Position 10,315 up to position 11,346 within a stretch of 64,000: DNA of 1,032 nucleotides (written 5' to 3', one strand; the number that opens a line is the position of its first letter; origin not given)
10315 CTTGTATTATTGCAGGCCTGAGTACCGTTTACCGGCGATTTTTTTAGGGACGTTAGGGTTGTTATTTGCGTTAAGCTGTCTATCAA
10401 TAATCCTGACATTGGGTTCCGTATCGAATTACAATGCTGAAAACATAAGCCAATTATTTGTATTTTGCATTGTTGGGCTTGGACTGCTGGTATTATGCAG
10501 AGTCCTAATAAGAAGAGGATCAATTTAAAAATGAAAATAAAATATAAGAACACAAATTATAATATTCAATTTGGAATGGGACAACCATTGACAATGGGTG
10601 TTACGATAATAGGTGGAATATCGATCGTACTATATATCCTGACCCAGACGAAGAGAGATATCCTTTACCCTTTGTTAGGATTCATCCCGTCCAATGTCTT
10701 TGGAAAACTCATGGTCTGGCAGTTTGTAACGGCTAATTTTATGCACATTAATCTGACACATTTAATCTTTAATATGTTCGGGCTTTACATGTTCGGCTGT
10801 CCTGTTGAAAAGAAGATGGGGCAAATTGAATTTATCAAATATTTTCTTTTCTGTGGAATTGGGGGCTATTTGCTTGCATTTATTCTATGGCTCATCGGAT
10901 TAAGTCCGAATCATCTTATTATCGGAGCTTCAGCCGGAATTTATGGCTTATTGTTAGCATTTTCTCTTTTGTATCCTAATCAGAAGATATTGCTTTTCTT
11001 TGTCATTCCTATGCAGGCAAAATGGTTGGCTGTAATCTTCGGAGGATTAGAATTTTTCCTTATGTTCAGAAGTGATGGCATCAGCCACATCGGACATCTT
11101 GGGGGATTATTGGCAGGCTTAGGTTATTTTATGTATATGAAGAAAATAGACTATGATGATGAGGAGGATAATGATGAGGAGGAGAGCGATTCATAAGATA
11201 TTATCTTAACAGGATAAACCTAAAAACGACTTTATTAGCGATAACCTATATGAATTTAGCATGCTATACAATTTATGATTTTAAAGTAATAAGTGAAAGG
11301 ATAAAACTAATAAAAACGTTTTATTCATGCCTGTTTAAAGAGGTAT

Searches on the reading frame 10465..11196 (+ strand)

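Call 28: search_protein_families(library=pfam, proteins=[window:10465-11196:+], max_evalue=0.00001)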
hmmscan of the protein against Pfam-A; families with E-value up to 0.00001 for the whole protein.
window:10465-11196:+ (243 aa): 2 families
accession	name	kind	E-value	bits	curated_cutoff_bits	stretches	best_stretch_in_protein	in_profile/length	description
PF01694.28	Rhomboid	-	4.2e-26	92.3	22.6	1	83-225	3-140/143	Rhomboid domain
PF08551.15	DUF1751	-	3e-07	31.4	22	1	83-144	7-68/99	Eukaryotic integral membrane protein (DUF1751)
